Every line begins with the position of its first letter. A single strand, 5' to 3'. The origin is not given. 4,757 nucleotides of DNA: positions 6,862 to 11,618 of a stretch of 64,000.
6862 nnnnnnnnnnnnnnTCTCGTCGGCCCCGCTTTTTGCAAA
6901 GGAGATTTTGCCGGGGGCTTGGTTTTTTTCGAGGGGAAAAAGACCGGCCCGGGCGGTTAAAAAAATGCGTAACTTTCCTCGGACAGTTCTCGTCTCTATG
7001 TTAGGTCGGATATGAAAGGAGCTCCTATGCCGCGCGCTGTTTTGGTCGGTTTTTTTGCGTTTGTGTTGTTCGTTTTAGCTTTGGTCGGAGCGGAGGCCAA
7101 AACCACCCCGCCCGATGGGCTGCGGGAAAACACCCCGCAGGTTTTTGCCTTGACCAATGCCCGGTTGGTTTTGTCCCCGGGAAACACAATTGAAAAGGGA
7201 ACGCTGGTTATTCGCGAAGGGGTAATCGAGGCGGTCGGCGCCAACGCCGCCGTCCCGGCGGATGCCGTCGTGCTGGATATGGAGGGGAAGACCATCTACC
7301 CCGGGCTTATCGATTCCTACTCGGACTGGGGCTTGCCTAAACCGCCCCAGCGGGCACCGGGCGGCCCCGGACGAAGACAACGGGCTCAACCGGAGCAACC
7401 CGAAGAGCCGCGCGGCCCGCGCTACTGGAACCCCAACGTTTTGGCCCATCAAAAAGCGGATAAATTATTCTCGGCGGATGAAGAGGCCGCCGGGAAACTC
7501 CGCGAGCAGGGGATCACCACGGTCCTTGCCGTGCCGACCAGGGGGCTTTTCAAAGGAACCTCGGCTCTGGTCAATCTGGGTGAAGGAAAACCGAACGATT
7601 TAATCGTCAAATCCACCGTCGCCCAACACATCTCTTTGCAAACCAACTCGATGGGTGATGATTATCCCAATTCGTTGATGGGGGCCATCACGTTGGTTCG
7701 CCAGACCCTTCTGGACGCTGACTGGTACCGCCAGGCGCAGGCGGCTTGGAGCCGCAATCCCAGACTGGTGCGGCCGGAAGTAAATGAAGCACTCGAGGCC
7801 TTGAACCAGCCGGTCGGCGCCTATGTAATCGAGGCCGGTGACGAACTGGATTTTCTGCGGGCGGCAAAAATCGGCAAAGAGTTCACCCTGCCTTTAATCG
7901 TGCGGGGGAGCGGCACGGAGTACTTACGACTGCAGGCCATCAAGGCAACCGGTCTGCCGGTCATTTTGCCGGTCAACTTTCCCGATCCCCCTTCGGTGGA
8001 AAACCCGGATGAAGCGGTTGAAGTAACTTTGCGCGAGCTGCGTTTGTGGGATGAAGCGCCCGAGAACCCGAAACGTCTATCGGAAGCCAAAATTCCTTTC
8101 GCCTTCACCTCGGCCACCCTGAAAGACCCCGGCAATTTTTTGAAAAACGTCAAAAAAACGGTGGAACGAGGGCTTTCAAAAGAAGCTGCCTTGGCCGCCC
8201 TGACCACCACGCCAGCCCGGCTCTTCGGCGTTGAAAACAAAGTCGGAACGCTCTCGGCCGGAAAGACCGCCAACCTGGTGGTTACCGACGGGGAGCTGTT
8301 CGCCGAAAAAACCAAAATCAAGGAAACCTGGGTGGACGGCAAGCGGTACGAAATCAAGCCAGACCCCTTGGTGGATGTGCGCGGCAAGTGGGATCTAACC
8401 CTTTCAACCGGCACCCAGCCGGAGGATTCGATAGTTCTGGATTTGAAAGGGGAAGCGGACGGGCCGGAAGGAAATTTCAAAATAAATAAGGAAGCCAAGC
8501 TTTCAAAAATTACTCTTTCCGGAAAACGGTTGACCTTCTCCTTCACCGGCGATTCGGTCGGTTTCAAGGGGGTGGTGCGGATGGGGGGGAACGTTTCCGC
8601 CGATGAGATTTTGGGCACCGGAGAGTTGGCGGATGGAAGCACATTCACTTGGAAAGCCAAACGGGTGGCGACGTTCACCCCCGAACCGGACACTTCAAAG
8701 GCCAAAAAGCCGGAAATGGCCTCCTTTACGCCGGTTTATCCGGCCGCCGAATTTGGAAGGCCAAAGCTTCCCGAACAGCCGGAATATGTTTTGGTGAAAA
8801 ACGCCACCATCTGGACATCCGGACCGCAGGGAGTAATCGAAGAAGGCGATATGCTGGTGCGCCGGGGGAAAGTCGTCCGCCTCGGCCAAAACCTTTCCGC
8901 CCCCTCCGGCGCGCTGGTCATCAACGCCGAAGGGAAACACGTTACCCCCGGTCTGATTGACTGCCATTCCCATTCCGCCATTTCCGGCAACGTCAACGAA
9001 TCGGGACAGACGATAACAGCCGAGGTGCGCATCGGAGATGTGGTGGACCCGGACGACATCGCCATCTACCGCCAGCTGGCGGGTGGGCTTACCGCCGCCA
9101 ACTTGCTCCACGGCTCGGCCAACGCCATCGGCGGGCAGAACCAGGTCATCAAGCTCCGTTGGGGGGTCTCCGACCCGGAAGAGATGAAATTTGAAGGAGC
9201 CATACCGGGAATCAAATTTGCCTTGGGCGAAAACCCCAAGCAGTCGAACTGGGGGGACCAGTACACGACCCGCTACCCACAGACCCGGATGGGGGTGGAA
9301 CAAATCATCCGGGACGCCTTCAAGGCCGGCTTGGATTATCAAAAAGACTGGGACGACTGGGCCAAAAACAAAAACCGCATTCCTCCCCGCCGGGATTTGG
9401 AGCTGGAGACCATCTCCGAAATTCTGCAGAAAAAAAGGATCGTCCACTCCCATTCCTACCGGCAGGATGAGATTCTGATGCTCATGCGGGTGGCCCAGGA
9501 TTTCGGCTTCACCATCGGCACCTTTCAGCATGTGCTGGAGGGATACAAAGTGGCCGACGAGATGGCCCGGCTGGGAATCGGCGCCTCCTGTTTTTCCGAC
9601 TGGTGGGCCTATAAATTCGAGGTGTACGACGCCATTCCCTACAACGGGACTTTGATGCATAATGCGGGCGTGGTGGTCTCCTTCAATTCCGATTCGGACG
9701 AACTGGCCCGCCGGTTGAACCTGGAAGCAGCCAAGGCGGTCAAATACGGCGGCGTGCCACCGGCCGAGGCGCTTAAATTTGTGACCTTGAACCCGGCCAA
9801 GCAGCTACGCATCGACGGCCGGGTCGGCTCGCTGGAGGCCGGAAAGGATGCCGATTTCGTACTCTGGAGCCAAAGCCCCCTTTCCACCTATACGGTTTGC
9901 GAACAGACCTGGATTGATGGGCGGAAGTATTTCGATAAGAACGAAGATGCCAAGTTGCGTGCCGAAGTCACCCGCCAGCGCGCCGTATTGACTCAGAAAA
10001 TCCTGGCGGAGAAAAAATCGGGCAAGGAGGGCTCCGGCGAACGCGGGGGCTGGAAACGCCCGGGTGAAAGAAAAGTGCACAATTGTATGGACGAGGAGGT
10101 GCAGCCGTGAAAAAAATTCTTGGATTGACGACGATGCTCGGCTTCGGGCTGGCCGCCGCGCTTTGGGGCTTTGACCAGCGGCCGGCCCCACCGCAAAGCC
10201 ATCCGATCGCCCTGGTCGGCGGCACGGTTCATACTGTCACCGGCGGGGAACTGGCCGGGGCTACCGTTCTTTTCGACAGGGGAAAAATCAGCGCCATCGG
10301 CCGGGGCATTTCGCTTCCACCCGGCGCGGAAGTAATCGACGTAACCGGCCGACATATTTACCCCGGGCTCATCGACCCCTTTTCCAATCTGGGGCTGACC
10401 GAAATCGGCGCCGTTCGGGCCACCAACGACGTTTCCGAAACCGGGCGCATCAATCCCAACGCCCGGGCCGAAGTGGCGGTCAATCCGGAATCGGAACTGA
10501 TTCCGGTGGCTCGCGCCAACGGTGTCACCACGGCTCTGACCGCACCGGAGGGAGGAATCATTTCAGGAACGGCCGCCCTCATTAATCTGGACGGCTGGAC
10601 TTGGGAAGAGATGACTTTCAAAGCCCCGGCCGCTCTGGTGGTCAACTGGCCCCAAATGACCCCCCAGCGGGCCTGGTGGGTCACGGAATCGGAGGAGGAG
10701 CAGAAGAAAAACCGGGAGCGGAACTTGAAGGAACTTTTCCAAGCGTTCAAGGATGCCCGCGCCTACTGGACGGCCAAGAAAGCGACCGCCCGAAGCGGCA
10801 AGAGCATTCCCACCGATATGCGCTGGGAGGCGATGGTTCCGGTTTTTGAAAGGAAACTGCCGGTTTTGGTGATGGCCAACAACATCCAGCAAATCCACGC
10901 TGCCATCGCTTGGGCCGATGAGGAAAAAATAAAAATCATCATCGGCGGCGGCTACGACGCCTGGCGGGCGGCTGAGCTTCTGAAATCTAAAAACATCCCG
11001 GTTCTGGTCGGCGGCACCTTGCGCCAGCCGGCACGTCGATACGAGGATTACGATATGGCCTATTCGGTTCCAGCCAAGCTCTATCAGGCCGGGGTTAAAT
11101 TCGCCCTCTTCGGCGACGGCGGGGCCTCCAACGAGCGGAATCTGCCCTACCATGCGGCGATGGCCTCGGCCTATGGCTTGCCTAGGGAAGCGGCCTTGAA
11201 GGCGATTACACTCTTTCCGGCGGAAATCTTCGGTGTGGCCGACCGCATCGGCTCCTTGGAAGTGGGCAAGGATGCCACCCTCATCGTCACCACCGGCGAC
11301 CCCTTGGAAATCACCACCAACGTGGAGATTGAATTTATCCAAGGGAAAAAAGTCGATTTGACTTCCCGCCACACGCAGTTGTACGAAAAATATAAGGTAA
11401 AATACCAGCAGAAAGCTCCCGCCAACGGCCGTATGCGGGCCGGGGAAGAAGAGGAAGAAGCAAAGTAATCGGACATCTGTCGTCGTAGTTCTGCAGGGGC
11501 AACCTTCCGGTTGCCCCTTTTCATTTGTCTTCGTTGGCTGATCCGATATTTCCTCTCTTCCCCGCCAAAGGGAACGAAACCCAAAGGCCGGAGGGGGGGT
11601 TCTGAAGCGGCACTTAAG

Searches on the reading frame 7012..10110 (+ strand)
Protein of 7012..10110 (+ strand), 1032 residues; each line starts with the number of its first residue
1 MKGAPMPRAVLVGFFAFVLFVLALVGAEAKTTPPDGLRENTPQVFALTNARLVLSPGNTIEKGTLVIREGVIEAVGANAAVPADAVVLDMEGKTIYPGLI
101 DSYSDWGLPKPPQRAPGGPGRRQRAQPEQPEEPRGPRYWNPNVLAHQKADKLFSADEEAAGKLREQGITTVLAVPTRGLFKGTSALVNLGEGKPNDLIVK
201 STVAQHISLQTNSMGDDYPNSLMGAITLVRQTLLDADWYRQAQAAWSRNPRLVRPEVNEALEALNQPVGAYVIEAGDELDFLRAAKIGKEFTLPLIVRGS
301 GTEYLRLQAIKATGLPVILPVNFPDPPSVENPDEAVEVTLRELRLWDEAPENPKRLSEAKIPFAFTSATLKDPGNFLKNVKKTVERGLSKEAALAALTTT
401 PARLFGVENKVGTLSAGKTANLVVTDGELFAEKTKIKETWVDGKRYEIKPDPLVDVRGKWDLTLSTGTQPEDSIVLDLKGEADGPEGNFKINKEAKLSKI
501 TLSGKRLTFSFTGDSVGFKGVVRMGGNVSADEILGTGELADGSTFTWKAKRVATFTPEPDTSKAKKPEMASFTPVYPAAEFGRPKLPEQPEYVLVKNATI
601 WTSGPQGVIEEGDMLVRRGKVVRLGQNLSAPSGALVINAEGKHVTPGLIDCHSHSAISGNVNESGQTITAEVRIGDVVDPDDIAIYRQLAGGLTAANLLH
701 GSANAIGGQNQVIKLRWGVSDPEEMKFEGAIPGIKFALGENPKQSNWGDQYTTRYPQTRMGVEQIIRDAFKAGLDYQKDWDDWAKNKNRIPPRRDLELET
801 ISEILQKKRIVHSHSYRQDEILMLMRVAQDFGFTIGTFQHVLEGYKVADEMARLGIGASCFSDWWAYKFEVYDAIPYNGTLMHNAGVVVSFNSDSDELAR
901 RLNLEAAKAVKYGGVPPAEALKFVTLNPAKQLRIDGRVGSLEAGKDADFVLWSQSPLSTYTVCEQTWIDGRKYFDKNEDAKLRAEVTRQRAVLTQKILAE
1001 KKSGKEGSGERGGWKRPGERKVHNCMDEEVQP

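Call 7: search_protein_families(library=pfam, proteins=[window:7012-10110:+], max_evalue=0.001)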
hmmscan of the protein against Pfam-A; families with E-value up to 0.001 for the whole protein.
window:7012-10110:+ (1032 aa): 2 families
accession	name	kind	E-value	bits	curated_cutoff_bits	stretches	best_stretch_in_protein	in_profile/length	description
PF07969.17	Amidohydro_3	-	8.8e-29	101.7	29.7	3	844-971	317-469/472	Amidohydrolase family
PF01979.26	Amidohydro_1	-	2.5e-28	99.8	25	2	882-959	239-325/345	Amidohydrolase family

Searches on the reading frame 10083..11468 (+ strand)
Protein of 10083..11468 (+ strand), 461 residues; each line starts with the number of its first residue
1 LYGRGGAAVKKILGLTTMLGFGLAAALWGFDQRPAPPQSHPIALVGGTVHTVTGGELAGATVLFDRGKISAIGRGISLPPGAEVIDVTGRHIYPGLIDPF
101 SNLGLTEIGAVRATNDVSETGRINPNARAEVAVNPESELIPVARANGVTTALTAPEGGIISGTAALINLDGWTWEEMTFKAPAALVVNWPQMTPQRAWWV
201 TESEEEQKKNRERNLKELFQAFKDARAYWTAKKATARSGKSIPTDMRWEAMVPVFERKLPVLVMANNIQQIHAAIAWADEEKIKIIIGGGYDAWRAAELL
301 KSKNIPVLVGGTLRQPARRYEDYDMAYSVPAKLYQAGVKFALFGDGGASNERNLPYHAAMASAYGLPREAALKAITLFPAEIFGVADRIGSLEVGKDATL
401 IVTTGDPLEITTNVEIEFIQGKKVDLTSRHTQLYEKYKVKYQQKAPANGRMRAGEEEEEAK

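Call 7: search_protein_families(library=pfam, proteins=[window:10083-11468:+], max_evalue=0.001)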
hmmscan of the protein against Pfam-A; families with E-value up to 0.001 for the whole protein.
window:10083-11468:+ (461 aa): 2 families
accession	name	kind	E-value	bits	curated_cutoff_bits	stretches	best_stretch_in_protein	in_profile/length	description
PF01979.26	Amidohydro_1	-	1.3e-09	38.2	25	1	332-411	237-326/345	Amidohydrolase family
PF07969.17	Amidohydro_3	-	3.3e-08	33.9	29.7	1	365-413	406-454/472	Amidohydrolase family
